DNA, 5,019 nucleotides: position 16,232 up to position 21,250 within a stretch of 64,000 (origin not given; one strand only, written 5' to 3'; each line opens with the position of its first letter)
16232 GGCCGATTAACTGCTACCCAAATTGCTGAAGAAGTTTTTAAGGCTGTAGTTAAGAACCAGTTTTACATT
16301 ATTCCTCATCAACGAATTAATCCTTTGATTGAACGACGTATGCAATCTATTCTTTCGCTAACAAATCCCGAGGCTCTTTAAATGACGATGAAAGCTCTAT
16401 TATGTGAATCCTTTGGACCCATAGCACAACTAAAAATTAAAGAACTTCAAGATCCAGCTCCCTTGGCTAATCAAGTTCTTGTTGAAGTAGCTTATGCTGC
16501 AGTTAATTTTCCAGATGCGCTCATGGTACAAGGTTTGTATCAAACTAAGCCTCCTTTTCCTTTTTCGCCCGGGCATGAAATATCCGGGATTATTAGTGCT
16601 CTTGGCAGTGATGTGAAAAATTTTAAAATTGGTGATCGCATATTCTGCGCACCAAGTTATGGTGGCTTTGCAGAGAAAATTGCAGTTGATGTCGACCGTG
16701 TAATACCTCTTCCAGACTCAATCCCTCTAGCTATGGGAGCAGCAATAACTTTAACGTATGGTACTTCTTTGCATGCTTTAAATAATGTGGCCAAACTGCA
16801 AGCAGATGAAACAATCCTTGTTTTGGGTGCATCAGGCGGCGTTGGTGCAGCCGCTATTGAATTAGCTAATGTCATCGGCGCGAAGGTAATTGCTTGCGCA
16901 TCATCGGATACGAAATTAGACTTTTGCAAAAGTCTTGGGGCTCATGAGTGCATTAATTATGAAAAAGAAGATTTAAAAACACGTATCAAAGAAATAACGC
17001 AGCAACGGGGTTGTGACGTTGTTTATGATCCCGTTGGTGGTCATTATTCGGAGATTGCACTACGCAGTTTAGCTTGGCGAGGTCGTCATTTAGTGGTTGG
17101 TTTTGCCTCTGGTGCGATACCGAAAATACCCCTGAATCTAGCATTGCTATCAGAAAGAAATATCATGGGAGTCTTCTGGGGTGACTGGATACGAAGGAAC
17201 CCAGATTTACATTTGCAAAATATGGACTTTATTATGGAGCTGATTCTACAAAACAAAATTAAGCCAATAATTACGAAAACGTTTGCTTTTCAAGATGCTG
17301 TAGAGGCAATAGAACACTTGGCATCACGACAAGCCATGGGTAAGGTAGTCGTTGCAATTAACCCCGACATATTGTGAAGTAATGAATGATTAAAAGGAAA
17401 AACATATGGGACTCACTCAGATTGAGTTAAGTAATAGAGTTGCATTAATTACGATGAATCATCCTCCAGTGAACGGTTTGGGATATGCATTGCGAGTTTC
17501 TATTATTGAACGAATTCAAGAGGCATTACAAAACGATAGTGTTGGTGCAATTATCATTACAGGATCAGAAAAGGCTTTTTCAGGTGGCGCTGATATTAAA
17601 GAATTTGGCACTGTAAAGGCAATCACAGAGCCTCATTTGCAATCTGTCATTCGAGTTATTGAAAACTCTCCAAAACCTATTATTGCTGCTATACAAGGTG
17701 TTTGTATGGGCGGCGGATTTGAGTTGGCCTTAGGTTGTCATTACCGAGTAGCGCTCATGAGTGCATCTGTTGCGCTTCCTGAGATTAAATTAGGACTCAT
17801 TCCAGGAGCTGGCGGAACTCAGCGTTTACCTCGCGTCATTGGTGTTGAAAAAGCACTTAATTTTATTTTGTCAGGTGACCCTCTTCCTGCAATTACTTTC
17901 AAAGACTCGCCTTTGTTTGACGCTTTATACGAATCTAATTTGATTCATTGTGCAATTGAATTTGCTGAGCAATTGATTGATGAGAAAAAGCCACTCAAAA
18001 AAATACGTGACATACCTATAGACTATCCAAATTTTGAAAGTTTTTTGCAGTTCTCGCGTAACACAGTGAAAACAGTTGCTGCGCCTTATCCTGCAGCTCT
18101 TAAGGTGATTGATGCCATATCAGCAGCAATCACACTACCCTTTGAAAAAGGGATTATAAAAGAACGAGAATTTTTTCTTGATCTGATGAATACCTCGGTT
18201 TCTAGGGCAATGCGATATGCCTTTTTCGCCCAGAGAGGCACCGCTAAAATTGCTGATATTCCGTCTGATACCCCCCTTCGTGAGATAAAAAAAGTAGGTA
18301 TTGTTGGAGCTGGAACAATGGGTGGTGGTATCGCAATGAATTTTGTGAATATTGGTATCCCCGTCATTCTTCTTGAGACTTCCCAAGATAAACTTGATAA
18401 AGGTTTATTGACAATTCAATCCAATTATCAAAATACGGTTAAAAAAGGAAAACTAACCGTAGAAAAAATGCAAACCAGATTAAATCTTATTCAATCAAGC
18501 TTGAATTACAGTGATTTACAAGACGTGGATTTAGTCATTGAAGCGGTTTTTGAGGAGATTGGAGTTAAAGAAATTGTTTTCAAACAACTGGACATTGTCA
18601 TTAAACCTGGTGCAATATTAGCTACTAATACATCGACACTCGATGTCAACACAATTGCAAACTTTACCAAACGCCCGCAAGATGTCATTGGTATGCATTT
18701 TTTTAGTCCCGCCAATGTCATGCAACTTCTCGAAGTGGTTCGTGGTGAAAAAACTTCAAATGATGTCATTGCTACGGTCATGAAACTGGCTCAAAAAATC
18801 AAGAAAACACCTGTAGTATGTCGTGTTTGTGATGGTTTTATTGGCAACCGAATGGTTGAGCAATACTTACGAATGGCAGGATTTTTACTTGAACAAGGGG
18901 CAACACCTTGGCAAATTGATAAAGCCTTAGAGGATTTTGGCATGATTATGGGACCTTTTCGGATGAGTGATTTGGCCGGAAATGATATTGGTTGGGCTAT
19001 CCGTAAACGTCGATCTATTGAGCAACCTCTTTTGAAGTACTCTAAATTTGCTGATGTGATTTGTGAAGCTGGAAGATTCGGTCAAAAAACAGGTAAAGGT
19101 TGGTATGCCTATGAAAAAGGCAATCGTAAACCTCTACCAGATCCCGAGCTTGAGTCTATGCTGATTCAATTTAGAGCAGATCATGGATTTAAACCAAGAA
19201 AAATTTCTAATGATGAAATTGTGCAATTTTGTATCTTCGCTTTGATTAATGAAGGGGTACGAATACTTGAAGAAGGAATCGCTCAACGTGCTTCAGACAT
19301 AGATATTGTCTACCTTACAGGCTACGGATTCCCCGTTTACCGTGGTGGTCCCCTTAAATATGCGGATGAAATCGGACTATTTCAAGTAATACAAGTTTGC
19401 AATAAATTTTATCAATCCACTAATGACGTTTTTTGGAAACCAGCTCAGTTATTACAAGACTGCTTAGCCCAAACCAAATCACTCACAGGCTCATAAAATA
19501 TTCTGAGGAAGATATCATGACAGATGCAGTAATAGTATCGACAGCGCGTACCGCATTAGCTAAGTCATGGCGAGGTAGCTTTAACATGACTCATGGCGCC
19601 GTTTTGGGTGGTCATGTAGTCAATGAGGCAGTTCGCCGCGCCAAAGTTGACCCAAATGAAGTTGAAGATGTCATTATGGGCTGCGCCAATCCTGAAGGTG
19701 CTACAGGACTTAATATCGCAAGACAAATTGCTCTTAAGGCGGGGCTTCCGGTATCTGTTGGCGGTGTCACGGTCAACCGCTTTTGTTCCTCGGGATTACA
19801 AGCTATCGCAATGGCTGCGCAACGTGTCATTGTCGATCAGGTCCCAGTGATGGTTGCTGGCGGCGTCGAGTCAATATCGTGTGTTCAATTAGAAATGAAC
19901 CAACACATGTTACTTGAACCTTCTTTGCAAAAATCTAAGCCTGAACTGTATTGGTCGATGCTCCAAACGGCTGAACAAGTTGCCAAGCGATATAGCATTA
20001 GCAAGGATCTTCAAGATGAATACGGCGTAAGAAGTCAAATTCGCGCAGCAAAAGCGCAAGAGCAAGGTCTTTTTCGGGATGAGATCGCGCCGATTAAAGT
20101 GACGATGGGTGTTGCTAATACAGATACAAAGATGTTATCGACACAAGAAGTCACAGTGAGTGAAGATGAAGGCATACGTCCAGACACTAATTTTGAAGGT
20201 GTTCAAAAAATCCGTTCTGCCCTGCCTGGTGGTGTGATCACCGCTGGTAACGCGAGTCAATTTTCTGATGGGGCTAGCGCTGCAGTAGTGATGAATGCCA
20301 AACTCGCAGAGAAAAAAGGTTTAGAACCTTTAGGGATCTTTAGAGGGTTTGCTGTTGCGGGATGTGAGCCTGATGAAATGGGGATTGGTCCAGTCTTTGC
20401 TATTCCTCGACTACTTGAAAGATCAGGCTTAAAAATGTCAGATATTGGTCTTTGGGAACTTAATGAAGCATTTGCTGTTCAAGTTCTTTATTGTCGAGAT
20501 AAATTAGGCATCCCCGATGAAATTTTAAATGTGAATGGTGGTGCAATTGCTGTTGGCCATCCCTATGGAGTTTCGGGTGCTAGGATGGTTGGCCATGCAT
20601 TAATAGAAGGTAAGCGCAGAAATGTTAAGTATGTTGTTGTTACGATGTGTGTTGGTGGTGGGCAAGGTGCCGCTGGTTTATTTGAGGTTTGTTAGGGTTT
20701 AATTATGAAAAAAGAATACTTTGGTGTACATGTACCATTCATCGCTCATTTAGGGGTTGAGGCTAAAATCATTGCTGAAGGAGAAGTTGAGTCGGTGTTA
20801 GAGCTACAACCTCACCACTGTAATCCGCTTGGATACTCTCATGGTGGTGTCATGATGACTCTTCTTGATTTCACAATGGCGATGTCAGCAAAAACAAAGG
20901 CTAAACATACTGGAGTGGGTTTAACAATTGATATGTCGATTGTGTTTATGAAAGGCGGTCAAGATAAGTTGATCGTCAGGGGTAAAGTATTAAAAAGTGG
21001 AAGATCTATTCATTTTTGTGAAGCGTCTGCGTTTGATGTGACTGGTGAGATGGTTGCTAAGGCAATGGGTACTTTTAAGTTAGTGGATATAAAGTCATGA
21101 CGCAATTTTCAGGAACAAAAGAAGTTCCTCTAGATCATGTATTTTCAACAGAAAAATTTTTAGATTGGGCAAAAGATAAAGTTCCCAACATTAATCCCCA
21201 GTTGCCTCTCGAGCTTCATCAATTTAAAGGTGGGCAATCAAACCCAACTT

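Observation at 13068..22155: Ten-gene acyl-CoA cluster with a kinase-phosphatase pair and no acyl-CoA dehydrogenase: candidate phospho-acyl-CoA (4-hydroxy-acid-type) pathway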

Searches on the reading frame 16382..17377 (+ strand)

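Call 3: search_protein_families(library=pfam, proteins=[window:16382-17377:+])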
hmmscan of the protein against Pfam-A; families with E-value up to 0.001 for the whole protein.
window:16382-17377:+ (331 aa): 3 families
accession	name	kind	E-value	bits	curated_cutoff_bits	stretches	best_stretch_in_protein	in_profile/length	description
PF00107.32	ADH_zinc_N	-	2.1e-29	102.5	31.8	1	153-270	1-117/129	Zinc-binding dehydrogenase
PF13602.12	ADH_zinc_N_2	-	6.3e-21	76.1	27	1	185-324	1-134/134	Zinc-binding dehydrogenase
PF08240.17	ADH_N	-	3.3e-18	66.3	23.5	1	30-112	3-104/104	Alcohol dehydrogenase GroES-like domain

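Call 4: search_protein_families(library=ncbifam, proteins=[window:16382-17377:+])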
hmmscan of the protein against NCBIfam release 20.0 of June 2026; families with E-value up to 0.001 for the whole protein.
window:16382-17377:+ (331 aa): 31 families (the best 25 are shown)
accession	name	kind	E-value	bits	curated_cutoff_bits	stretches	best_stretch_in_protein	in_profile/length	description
TIGR02824.1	quinone_pig3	subfamily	7.2e-70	235.6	296.8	1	3-325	1-324/325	putative NAD(P)H quinone oxidoreductase, PIG3 family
NF010344.0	PRK13771.1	subfamily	3e-47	161.2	349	2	94-326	116-333/334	putative alcohol dehydrogenase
NF008024.0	PRK10754.1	subfamily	1.7e-44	152.2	348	1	15-322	14-323/327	NADPH:quinone reductase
NF041172.1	AcrlCoa_red_Thmprot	equivalog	4.9e-36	124.3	500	2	94-324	116-332/334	acryloyl-CoA reductase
TIGR02823.1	oxido_YhdH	subfamily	4.9e-34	117.6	297.25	1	17-326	14-324/324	acrylyl-CoA reductase family protein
NF041183.1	Pks2_ls1_myc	equivalog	2.2e-33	114.3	2400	1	17-324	1420-1727/2086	sulfolipid-1 biosynthesis phthioceranic/hydroxyphthioceranic acid synthase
NF051456.1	acrylyl_AcuI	equivalog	3.5e-29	101.6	440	1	3-327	1-325/325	acrylyl-CoA reductase (NADPH)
TIGR03989.1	Rxyl_3153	subfamily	3.3e-26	92.4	440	2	93-315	138-360/370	NDMA-dependent alcohol dehydrogenase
TIGR01751.1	crot-CoA-red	equivalog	3.6e-26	91.8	378.55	1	92-208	138-256/398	crotonyl-CoA carboxylase/reductase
NF047908.1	AldhRedAhr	equivalog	7.9e-25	87.4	470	2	93-324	119-333/335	NADPH-dependent aldehyde reductase Ahr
TIGR03451.1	mycoS_dep_FDH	equivalog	3.7e-24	85.2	512.9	2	93-319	128-352/358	S-(hydroxymethyl)mycothiol dehydrogenase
NF003808.0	PRK05396.1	equivalog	6.2e-24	84.5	380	2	93-325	118-339/341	L-threonine 3-dehydrogenase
TIGR02817.1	adh_fam_1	subfamily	1e-21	77.7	284.05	1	21-239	21-246/336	zinc-binding alcohol dehydrogenase family protein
TIGR00692.1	tdh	equivalog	1.2e-21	77.1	458.35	1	92-324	115-338/340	L-threonine 3-dehydrogenase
NF041097.1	keto_inos_dh_IolM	equivalog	1.7e-20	73.1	450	2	143-324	208-388/389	scyllo-inosose 3-dehydrogenase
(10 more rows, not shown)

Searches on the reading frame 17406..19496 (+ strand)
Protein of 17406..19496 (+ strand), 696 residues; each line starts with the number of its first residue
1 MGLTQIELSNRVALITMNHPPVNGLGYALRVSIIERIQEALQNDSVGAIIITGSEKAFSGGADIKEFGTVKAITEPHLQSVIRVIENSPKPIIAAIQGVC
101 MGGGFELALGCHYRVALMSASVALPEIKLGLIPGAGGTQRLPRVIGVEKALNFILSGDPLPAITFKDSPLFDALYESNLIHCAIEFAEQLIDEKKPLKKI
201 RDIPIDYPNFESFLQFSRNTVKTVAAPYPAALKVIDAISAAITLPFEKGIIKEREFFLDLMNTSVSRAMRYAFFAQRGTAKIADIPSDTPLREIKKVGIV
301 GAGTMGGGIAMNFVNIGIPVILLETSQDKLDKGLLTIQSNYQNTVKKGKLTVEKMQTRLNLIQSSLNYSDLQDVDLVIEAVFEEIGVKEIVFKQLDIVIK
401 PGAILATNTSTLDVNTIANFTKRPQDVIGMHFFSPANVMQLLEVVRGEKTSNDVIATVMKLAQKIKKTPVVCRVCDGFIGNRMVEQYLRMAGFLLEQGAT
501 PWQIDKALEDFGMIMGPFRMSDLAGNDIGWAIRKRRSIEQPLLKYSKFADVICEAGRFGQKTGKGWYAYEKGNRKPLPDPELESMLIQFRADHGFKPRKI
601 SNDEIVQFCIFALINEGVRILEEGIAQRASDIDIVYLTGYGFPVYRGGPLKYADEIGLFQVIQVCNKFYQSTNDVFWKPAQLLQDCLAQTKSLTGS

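Call 3: search_protein_families(library=pfam, proteins=[window:17406-19496:+])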
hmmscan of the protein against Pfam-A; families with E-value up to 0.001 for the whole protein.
window:17406-19496:+ (696 aa): 5 families
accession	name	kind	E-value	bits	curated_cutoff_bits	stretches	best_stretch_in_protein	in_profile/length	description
PF02737.24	3HCDH_N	-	4e-61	206.5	22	1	296-473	1-178/180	3-hydroxyacyl-CoA dehydrogenase, NAD binding domain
PF00378.25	ECH_1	-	6.7e-38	130.9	27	1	9-193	3-193/251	Enoyl-CoA hydratase/isomerase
PF00725.27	3HCDH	-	6.6e-32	110.3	22.1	2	477-569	1-97/97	3-hydroxyacyl-CoA dehydrogenase, C-terminal domain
PF16113.10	ECH_2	-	3.2e-22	79.9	27.2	1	13-161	2-158/335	Enoyl-CoA hydratase/isomerase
PF03446.21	NAD_binding_2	-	0.00067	20.1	21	0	296-379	1-74/161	NAD binding domain of 6-phosphogluconate dehydrogenase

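Call 4: search_protein_families(library=ncbifam, proteins=[window:17406-19496:+])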
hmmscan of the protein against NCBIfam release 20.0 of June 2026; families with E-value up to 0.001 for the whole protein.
window:17406-19496:+ (696 aa): 85 families (the best 25 are shown)
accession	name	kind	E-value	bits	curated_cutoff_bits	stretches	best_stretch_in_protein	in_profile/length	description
NF008727.0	PRK11730.1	equivalog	2.4e-145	485.7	870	1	18-683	24-704/717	fatty acid oxidation complex subunit alpha FadB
NF008363.0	PRK11154.1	equivalog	2e-138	462.6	869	1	10-690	14-702/708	fatty acid oxidation complex subunit alpha FadJ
TIGR02437.1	FadB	equivalog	1.1e-121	407.5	933.55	1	12-684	17-704/714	fatty acid oxidation complex subunit alpha FadB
TIGR02440.1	FadJ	equivalog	2.4e-121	406.2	968.45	1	10-687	9-692/699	fatty acid oxidation complex subunit alpha FadJ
TIGR02441.1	fa_ox_alpha_mit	equivalog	1.6e-120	403.4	964.65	1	6-687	17-729/737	fatty acid oxidation complex subunit alpha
NF006124.0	PRK08268.1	subfamily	8.7e-81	272.4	508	2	292-583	5-301/507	3-hydroxyacyl-CoA dehydrogenase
NF004474.0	PRK05808.1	subfamily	1.8e-79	266.9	408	2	293-570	2-283/283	3-hydroxybutyryl-CoA dehydrogenase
TIGR02279.1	PaaC-3OHAcCoADH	equivalog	3e-66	224.3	669.4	2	293-579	4-295/503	3-hydroxyacyl-CoA dehydrogenase PaaH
NF005875.0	PRK07819.1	subfamily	6.4e-65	219.4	319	2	293-569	4-286/287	3-hydroxybutyryl-CoA dehydrogenase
NF006722.0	PRK09260.1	equivalog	1.1e-60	205.4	429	1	294-575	2-287/289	3-hydroxyacyl-CoA dehydrogenase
NF005715.0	PRK07530.1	equivalog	1.4e-60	205.1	420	1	293-577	3-289/292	3-hydroxybutyryl-CoA dehydrogenase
NF004699.0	PRK06035.1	equivalog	8e-58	195.9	500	1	293-532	2-246/294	3-hydroxyacyl-CoA dehydrogenase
NF052272.1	Staph_FadB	exception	4.3e-52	177.3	999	2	294-574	3-293/752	3-hydroxyacyl-CoA dehydrogenase/crotonase FadB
NF006143.0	PRK08293.1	equivalog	1.1e-46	159.4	312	1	293-571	3-289/291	3-hydroxyacyl-CoA dehydrogenase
NF005803.0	PRK07658.1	equivalog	2.4e-46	158.2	313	1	4-191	4-197/257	enoyl-CoA hydratase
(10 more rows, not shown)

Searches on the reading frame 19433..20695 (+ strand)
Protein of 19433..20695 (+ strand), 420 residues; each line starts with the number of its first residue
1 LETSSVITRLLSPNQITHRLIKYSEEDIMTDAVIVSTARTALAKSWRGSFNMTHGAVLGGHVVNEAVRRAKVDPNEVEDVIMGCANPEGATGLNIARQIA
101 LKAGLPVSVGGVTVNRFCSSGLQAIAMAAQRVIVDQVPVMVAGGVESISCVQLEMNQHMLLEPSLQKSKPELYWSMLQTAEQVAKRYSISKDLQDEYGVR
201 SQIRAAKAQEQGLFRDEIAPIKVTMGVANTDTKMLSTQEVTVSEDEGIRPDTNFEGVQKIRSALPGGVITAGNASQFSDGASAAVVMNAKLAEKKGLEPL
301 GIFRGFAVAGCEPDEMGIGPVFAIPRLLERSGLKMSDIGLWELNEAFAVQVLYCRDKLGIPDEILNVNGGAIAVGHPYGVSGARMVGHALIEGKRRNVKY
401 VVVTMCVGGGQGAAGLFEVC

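Call 3: search_protein_families(library=pfam, proteins=[window:19433-20695:+])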
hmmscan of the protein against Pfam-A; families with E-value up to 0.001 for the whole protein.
window:19433-20695:+ (420 aa): 3 families
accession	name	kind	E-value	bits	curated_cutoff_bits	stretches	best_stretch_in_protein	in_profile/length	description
PF00108.29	Thiolase_N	-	3.1e-60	204.2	26.4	1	33-289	2-259/260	Thiolase, N-terminal domain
PF02803.24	Thiolase_C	-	5.9e-43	145.9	27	1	298-418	2-122/123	Thiolase, C-terminal domain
PF00109.32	ketoacyl-synt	-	0.0002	21.5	20.8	0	112-149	168-205/252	Beta-ketoacyl synthase, N-terminal domain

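Call 4: search_protein_families(library=ncbifam, proteins=[window:19433-20695:+])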
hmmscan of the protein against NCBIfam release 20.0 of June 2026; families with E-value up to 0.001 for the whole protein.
window:19433-20695:+ (420 aa): 40 families (the best 25 are shown)
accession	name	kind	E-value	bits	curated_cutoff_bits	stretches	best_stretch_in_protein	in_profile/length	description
NF005494.0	PRK07108.1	equivalog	1.2e-222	738.8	615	1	29-419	1-391/392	acetyl-CoA C-acyltransferase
NF005805.0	PRK07661.1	equivalog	4.1e-129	430.9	633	1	29-419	1-390/391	acetyl-CoA C-acetyltransferase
TIGR01930.1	AcCoA-C-Actrans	subfamily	7.9e-126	420.1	240.55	1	34-418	1-385/385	acetyl-CoA C-acyltransferase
NF006553.0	PRK09052.1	equivalog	1.6e-117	392.9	567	1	29-419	5-398/399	acetyl-CoA C-acyltransferase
NF004853.0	PRK06205.1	subfamily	1.3e-99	334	551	1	29-418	1-401/404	acetyl-CoA C-acetyltransferase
NF006510.0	PRK08947.1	equivalog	9.2e-97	324.4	519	1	29-418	1-385/387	acetyl-CoA C-acyltransferase FadA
NF005890.0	PRK07851.1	equivalog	1.5e-93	314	580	2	158-418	155-403/406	acetyl-CoA C-acetyltransferase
TIGR02445.1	fadA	equivalog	5e-89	298.9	591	1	31-418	1-383/385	acetyl-CoA C-acyltransferase FadA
NF006551.0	PRK09050.1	subfamily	4.3e-88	296.1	605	2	175-416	162-397/401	3-oxoadipyl-CoA thiolase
NF006552.0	PRK09051.1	subfamily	6e-87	292.4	565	1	29-418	3-393/395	beta-ketothiolase BktB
NF006001.0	PRK08131.1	equivalog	1.6e-86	290.7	622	2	175-418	161-398/401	3-oxoadipyl-CoA thiolase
TIGR02430.1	pcaF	equivalog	4.4e-86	289.4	597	2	175-418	161-398/400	3-oxoadipyl-CoA thiolase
NF005033.0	PRK06445.1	equivalog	8.3e-85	285.3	511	1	29-418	2-393/395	acetyl-CoA C-acetyltransferase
NF005889.0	PRK07850.1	equivalog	6.2e-83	279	515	1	29-416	1-383/387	steroid 3-ketoacyl-CoA thiolase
NF005077.0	PRK06504.1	subfamily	5.9e-82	275.9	590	1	29-415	1-385/390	acetyl-CoA C-acetyltransferase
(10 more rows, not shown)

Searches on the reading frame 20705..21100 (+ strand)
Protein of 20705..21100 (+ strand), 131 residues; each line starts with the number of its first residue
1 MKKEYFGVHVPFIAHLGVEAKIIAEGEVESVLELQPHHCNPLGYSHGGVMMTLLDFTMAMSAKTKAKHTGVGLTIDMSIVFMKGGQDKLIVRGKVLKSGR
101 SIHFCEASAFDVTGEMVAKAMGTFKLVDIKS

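Call 3: search_protein_families(library=pfam, proteins=[window:20705-21100:+])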
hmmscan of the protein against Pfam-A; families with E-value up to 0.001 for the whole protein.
window:20705-21100:+ (131 aa): 2 families
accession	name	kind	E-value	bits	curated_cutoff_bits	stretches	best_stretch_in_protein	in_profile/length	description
PF03061.28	4HBT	-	2.7e-09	37.7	20.6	1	43-116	2-77/79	Thioesterase superfamily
PF14539.12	DUF4442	-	1.8e-05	25.4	25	1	5-90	8-93/132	Domain of unknown function (DUF4442)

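Call 4: search_protein_families(library=ncbifam, proteins=[window:20705-21100:+])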
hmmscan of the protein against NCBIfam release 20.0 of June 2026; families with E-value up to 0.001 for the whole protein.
window:20705-21100:+ (131 aa): 4 families
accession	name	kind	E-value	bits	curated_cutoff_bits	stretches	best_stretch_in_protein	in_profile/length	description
TIGR00369.1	unchar_dom_1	domain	1.9e-15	56.9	36.6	1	12-123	2-114/117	hotdog fold thioesterase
NF008675.0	PRK11688.1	equivalog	2.4e-07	30.7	107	1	3-124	16-153/156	thioesterase family protein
TIGR02286.1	PaaD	equivalog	1.8e-05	24.9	118.9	1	15-123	3-110/114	hydroxyphenylacetyl-CoA thioesterase PaaI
NF047425.1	MenI_Listeria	exception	2.4e-05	24.1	185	1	14-118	5-110/122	1,4-dihydroxy-2-naphthoyl-CoA hydrolase MenI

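Call 53: search_solved_structures(query=window:20705-21100:+, max_evalue=0.01)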
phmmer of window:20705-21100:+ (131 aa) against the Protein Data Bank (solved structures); distinct sequences matched with E-value up to 0.01: 19.
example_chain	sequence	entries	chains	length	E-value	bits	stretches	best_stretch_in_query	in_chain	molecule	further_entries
3dkz_A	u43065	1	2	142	3.9e-21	78.8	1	4-128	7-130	Thioesterase superfamily protein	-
4ord_A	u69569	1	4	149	6e-09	39.4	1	18-123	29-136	Thioesterase Superfamily Member 2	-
2f0x_A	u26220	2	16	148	9.9e-09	38.7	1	23-125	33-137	Thioesterase superfamily member 2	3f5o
2h4u_A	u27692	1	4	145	1e-08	38.7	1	23-122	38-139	Thioesterase superfamily member 2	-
2cy9_A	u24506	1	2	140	1.6e-08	38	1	31-122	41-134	Thioesterase superfamily member 2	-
1zki_A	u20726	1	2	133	4.6e-06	30.1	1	16-125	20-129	hypothetical protein PA5202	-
3nwz_A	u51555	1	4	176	5e-06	30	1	17-126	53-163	BH2602 protein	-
3e1e_A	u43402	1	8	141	8.7e-06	29.2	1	10-117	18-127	Thioesterase family protein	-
3e8p_A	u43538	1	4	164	3.8e-05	27.1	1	4-125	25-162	uncharacterized protein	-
1j1y_A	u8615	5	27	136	0.00038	23.9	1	10-76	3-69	PaaI protein | phenylacetic acid degradation protein PaaI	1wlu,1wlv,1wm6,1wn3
3lbb_A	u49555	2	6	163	0.00059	23.3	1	26-123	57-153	Putative uncharacterized protein smu.793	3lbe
1sc0_A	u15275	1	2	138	0.00075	22.9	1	13-104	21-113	Hypothetical protein HI1161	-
2b6e_A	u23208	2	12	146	0.00079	22.9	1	13-105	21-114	Hypothetical UPF0152 protein HI1161 | Putative esterase HI1161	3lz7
2pim_A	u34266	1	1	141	0.0016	21.9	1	20-123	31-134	Phenylacetic acid degradation-related protein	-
4i82_A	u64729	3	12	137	0.0018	21.7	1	20-123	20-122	Putative uncharacterized protein | Hypothetical Thioesterase Protein SP_1851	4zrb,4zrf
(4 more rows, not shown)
